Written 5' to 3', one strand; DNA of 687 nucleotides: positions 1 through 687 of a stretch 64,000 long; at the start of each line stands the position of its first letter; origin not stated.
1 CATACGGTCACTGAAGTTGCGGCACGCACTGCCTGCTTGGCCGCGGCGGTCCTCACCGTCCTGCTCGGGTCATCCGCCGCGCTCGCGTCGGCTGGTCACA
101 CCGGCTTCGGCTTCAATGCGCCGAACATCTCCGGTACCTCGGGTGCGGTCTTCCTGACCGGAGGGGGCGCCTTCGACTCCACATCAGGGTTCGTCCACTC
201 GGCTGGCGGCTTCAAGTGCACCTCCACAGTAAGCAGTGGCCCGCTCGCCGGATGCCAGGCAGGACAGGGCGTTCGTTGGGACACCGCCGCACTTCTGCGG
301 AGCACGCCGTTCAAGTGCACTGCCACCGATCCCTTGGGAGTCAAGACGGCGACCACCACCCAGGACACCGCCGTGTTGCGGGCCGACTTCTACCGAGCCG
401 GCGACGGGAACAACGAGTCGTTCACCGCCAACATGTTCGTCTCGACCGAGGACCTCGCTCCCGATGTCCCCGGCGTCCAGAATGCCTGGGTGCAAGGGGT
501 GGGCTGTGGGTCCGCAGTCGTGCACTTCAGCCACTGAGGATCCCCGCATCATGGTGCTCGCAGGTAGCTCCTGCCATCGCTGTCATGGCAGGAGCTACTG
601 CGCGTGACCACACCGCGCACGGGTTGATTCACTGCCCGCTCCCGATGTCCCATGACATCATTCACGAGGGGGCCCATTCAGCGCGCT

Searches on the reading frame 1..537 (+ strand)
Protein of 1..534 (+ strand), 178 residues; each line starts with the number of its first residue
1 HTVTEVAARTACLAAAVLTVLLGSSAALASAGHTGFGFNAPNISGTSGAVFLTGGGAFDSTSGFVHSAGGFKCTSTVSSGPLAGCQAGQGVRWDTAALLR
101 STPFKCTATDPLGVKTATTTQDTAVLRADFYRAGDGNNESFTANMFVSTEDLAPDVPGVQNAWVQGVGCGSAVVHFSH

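Call 9: search_protein_families(library=pfam, proteins=[window:37-537:+], max_evalue=0.01)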
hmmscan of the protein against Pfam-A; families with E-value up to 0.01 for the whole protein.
window:37-537:+ (166 aa): 0 families

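Call 48: find_homologous_proteins(query=window:1-534:+, max_evalue=0.00001)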
Query seq(178 aa) (178 aa): 2999 proteins with E <= 0.00001 among 3649 candidates; the best 120 are listed.
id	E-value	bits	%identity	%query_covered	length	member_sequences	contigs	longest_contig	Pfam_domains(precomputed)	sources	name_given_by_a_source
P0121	4.0e-95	335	94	93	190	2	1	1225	-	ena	-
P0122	2.1e-93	329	92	93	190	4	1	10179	-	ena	-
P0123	6.3e-92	324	90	93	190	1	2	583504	-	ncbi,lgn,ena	-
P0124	8.4e-91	321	92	88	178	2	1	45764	-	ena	-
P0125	4.1e-90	319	91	88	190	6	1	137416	-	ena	-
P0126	1.7e-88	313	88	93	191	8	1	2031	-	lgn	-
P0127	2.4e-88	313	86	93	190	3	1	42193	-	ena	-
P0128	2.7e-88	313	87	91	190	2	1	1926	-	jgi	jgi:hypothetical protein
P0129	3.6e-88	312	88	88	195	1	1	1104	-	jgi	jgi:hypothetical protein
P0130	8.3e-88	311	89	88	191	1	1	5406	-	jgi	jgi:hypothetical protein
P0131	1.1e-84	301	83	93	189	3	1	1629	-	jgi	jgi:hypothetical protein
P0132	4.8e-84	299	78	99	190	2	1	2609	-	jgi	jgi:hypothetical protein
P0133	1.3e-83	297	83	89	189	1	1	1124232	-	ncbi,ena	-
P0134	1.3e-83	297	82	93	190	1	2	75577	-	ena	-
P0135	1.8e-83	297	78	99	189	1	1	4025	-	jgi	jgi:hypothetical protein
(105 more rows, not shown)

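Call 49: find_encoding_contigs(protein=P0123, flank=10000, max_places=2)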
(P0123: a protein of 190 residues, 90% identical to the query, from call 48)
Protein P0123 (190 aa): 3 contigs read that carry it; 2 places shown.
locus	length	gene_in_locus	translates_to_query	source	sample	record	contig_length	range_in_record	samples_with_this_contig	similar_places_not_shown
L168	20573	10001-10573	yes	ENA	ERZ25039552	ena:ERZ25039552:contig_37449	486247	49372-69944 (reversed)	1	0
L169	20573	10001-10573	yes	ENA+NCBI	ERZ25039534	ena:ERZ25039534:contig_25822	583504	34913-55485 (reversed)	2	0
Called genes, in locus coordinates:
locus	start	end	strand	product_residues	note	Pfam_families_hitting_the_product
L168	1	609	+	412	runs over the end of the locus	PF01266:DAO (faint), PF01593:Amino_oxidase, PF13450:NAD_binding_8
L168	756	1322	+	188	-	PF07103:DUF1365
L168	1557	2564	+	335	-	PF02353:CMAS, PF13489:Methyltransf_23, PF08241:Methyltransf_11, PF08242:Methyltransf_12, PF13649:Methyltransf_25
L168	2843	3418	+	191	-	PF00665:rve, PF13683:rve_3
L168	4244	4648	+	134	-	PF10604:Polyketide_cyc2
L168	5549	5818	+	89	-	-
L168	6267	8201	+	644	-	-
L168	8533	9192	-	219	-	PF00440:TetR_N, PF16859:TetR_C_11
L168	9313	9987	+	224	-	PF04542:Sigma70_r2, PF08281:Sigma70_r4_2, PF04545:Sigma70_r4 (weak)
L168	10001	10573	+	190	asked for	-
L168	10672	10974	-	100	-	-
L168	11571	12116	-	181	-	-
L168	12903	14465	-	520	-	PF00005:ABC_tran, PF02463:SMC_N (faint), PF13304:AAA_21, PF01061:ABC2_membrane, PF12698:ABC2_membrane_3 (weak)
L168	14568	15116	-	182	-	-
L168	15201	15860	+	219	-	PF00440:TetR_N, PF16925:TetR_C_13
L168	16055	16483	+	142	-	PF01243:PNPOx_N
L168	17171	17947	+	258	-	PF13565:HTH_32 (weak)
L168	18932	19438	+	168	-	-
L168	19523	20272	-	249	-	PF00665:rve, PF13610:DDE_Tnp_IS240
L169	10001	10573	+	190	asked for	-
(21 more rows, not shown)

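Call 50: find_encoding_contigs(protein=P0125, flank=10000, max_places=2)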
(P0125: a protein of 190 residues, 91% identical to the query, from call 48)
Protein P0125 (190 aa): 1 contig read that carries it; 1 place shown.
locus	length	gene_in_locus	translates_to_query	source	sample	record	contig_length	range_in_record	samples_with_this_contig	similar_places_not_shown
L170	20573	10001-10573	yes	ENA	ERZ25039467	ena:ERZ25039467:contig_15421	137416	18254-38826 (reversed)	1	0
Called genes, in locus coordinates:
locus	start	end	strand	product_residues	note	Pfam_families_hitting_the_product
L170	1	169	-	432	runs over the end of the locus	PF01053:Cys_Met_Meta_PP, PF01041:DegT_DnrJ_EryC1 (weak)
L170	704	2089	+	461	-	PF13458:Peripla_BP_6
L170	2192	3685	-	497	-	PF05257:CHAP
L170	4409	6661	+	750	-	PF03176:MMPL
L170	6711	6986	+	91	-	PF02583:Trns_repr_metal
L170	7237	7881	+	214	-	PF01323:DSBA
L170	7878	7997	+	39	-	-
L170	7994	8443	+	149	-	PF00293:NUDIX (weak)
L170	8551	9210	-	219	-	PF00440:TetR_N, PF16859:TetR_C_11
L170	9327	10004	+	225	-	PF04542:Sigma70_r2, PF08281:Sigma70_r4_2, PF04545:Sigma70_r4 (weak)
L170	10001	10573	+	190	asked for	-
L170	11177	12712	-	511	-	PF00176:SNF2-rel_dom, PF00271:Helicase_C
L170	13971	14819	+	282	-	-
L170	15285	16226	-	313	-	-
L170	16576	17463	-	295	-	PF13276:HTH_21, PF00665:rve, PF13683:rve_3, PF13333:rve_2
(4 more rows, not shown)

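Call 51: find_encoding_contigs(protein=P0124, flank=10000, max_places=2)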
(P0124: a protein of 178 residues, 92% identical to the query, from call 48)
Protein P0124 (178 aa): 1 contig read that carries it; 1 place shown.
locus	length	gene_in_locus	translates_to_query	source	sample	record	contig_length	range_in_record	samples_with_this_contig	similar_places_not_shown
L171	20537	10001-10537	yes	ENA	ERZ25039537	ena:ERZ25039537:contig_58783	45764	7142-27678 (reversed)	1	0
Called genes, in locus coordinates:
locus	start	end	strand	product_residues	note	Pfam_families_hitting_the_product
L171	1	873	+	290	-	PF00561:Abhydrolase_1, PF12697:Abhydrolase_6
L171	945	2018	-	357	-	-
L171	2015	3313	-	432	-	PF01053:Cys_Met_Meta_PP, PF01041:DegT_DnrJ_EryC1 (weak)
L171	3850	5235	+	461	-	PF13458:Peripla_BP_6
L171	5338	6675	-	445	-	PF05257:CHAP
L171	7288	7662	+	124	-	-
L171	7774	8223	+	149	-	PF00293:NUDIX (weak)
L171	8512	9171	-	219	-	PF00440:TetR_N, PF16859:TetR_C_11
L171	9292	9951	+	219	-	PF04542:Sigma70_r2, PF08281:Sigma70_r4_2, PF04545:Sigma70_r4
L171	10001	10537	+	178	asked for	-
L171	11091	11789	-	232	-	-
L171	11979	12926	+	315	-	-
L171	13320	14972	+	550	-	PF02771:Acyl-CoA_dh_N, PF02770:Acyl-CoA_dh_M, PF00441:Acyl-CoA_dh_1, PF22924:ACOX_C_alpha1 (faint), PF08028:Acyl-CoA_dh_2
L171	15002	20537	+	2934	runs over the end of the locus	PF00109:ketoacyl-synt, PF02801:Ketoacyl-synt_C, PF16197:KAsynt_C_assoc, PF00698:Acyl_transf_1, PF00109:ketoacyl-synt, PF08659:KR, PF00106:adh_short, PF13561:adh_short_C2, +6 more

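Call 85: find_encoding_contigs(protein=P0122, flank=10000, max_places=2)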
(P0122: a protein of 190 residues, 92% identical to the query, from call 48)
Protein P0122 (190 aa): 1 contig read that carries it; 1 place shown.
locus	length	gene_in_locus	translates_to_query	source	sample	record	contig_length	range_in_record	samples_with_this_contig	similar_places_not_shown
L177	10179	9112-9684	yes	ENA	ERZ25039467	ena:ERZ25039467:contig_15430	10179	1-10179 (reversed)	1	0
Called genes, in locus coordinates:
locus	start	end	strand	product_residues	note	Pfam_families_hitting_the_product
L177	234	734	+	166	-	-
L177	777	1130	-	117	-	-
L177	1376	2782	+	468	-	-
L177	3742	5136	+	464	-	-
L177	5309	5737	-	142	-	PF00903:Glyoxalase, PF22658:YycE-like_N, PF22659:YycE-like_C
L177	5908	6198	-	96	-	PF03061:4HBT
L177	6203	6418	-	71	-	-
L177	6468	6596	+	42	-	-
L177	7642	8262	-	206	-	PF00440:TetR_N, PF16859:TetR_C_11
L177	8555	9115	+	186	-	PF04542:Sigma70_r2, PF08281:Sigma70_r4_2, PF04545:Sigma70_r4 (weak)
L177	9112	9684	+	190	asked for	-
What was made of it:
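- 1..537 (+): 3' part of gene 'F', a roughly 190-aa secreted protein. It is the chromosomal flank outside attR. Orthologues at 90-92% identity always follow TetR(-) and ECF sigma(+) in L168-L171 and L177 (calls 48-51, 85).
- (5) F is a chromosomal gene with conserved upstream neighbours (calls 49-51, 85).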
